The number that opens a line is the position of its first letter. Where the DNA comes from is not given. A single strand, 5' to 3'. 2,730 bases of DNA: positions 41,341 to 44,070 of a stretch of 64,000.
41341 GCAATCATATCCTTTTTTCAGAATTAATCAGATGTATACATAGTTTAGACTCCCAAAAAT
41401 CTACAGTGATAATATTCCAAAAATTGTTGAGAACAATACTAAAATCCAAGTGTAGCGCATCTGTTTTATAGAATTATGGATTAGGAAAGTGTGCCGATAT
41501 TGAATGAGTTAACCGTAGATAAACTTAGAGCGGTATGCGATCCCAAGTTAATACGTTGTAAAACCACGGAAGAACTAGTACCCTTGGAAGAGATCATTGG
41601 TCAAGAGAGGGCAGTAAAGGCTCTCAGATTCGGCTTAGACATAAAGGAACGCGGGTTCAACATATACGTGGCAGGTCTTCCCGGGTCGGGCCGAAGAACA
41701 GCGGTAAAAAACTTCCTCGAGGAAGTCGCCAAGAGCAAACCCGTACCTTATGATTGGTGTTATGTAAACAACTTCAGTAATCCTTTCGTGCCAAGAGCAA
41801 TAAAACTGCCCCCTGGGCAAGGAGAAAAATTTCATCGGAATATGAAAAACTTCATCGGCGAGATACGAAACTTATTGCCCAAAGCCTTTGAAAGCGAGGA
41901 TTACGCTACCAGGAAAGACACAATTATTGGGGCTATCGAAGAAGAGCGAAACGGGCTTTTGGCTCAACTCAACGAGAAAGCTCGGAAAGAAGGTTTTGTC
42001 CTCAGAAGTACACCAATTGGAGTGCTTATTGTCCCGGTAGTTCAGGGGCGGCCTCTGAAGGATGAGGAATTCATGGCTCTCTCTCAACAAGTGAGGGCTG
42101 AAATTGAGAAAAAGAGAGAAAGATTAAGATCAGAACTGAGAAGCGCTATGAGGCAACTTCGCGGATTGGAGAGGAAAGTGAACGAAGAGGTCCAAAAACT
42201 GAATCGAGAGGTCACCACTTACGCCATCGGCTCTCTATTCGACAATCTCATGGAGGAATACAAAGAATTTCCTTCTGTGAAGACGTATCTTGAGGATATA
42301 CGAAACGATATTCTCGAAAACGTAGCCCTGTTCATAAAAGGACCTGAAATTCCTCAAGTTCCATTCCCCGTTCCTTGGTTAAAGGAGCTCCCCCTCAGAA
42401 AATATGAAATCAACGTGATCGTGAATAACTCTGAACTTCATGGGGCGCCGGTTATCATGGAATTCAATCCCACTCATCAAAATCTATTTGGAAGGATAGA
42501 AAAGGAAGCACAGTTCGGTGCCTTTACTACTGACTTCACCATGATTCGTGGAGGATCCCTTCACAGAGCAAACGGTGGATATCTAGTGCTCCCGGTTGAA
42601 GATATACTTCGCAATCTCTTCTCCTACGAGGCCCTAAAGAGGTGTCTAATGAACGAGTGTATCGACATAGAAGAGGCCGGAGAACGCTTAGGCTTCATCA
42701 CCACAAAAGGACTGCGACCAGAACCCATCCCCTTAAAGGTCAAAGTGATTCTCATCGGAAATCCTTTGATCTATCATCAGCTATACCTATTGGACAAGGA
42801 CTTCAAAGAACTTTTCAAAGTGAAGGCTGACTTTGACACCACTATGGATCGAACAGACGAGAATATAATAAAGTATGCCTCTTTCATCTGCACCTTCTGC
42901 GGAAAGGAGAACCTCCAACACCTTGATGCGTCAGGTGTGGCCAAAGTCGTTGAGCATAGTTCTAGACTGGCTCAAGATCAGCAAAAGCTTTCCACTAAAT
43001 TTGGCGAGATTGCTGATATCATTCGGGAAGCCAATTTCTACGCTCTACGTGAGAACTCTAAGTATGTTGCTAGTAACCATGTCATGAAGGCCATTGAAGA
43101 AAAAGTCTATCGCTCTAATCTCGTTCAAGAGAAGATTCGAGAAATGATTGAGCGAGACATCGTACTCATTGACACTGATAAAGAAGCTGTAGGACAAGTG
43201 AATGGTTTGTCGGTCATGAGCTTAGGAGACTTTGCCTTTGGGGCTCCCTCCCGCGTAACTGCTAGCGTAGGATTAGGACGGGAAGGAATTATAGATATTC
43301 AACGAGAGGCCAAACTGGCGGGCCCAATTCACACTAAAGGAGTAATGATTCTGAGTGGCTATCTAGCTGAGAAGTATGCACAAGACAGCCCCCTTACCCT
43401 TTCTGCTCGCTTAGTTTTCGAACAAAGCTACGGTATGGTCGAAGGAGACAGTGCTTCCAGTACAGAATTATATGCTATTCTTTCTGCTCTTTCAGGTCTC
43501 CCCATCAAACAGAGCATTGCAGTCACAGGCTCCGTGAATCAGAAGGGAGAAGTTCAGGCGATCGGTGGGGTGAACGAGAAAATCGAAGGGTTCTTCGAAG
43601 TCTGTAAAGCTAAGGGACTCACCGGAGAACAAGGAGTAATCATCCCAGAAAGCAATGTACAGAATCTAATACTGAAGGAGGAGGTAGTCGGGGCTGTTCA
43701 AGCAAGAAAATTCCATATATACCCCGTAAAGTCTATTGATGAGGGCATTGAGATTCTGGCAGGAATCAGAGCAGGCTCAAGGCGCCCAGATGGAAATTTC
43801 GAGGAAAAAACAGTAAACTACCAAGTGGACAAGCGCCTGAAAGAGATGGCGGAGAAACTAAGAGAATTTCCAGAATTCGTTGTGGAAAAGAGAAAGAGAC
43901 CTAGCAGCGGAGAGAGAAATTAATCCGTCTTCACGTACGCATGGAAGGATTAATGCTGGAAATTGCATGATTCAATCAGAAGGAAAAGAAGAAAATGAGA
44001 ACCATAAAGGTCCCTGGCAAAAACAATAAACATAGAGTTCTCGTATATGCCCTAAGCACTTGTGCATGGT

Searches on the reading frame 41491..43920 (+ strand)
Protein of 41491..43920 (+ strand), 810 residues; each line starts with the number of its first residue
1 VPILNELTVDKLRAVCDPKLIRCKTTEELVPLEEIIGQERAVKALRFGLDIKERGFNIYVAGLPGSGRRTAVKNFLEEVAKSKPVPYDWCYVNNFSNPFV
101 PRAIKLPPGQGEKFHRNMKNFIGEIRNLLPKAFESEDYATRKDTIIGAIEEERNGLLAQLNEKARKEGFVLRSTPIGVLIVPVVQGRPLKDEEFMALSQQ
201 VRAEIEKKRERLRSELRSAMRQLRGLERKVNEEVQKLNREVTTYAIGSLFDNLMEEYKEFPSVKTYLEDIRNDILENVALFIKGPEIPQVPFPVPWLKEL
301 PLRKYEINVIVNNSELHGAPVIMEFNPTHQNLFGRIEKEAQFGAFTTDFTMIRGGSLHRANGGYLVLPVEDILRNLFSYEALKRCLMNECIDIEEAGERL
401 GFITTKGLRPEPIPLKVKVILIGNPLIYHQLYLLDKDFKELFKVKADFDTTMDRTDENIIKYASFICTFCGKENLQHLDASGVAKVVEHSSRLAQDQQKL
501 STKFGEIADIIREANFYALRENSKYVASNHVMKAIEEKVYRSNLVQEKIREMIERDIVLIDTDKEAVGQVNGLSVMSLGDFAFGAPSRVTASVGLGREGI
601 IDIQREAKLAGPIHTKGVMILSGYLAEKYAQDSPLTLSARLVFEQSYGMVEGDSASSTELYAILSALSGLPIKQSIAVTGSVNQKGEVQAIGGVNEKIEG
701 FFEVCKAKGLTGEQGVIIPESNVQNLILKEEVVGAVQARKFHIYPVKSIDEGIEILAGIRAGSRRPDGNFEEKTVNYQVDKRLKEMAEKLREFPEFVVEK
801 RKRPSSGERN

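Call 104: search_protein_families(library=pfam, proteins=[window:41491-43920:+], max_evalue=0.00001)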
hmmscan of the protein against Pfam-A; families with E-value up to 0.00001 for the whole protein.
window:41491-43920:+ (810 aa): 4 families
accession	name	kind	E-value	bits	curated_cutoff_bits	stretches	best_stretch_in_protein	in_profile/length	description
PF13654.12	AAA_32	-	1.1e-53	181.2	21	1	318-449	2-133/133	LonB-like, AAA domain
PF20436.4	LonB_AAA-LID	-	1.6e-25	89.4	22.4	1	477-541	1-65/65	Archaeal LonB, AAA+ ATPase LID domain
PF20437.3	LonC_helical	-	4e-15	55.9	24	1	88-121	1-34/34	Lon-like LonC helical domain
PF05362.19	Lon_C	-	1.2e-09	38.4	21.1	1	651-754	108-200/205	Lon protease (S16) C-terminal proteolytic domain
